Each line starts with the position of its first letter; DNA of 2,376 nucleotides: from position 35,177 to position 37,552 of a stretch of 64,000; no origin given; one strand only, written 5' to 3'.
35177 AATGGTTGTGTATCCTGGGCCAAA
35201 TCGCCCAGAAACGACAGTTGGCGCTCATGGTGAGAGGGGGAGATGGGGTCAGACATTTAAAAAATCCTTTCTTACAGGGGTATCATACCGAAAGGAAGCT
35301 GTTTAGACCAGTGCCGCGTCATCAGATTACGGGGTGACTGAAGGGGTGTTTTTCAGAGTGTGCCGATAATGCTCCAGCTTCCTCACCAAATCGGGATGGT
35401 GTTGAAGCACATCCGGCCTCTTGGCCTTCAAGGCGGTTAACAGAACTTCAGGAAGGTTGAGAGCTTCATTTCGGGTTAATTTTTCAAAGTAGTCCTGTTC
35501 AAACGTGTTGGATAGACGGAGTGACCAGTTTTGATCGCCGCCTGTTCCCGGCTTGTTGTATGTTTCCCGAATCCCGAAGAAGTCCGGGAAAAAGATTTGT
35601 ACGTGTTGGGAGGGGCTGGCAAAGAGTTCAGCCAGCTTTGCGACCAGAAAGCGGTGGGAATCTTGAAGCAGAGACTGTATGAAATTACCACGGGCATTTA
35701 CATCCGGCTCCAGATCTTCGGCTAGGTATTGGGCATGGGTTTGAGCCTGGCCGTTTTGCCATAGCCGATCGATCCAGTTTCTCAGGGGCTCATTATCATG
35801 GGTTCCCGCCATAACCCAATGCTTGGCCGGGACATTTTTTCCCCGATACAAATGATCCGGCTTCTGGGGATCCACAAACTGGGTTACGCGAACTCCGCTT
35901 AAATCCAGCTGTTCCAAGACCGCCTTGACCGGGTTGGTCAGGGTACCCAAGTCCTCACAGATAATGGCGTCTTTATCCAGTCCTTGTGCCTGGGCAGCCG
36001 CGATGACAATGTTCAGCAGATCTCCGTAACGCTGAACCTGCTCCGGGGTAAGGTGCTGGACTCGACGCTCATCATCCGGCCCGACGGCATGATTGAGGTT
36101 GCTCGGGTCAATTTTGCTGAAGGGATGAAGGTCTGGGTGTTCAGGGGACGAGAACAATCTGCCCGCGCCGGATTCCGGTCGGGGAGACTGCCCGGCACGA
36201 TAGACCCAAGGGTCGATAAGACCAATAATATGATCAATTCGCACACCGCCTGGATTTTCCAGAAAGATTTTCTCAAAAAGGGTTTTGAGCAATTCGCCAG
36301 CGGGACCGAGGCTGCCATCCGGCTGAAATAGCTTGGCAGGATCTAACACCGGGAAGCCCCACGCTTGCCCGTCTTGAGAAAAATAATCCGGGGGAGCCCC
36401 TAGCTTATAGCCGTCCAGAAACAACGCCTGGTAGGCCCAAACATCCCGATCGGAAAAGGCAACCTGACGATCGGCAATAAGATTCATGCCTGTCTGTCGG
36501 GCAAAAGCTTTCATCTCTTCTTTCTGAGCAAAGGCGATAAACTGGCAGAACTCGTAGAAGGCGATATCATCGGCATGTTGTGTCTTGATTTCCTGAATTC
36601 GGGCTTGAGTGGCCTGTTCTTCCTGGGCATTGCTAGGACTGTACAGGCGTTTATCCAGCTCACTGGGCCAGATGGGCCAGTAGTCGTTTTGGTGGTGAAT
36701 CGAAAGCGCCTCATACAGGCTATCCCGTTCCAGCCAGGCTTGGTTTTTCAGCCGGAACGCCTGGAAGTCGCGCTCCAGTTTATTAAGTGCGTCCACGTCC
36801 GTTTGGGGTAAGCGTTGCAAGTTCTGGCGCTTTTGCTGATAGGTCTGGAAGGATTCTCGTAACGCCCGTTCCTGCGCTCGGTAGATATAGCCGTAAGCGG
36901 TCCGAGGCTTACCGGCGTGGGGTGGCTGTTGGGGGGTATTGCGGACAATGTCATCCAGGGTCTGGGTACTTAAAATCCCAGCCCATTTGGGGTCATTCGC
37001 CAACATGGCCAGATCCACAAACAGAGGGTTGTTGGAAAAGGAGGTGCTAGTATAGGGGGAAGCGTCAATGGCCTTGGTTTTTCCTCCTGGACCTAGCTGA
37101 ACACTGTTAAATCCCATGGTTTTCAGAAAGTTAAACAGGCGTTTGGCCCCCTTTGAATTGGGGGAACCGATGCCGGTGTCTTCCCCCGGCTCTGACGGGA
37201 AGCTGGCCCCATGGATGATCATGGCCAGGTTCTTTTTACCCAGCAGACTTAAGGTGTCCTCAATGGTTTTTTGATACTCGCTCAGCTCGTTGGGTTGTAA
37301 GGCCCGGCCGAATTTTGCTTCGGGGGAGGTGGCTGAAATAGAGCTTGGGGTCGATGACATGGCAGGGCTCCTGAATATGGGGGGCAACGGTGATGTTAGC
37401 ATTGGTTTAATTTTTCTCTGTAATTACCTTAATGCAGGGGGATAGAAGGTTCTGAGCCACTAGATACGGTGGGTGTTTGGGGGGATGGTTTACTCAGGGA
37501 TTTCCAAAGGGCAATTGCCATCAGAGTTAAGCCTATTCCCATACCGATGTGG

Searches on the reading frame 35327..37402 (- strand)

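Call 76: search_protein_families(library=pfam, proteins=[window:35327-37402:-], max_evalue=0.00001)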
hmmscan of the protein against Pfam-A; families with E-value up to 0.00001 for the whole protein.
window:35327-37402:- (691 aa): 1 family
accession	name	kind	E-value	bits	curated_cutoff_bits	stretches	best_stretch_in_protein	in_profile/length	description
PF02446.23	Glyco_hydro_77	-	8e-70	236.4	25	1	66-631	4-460/465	4-alpha-glucanotransferase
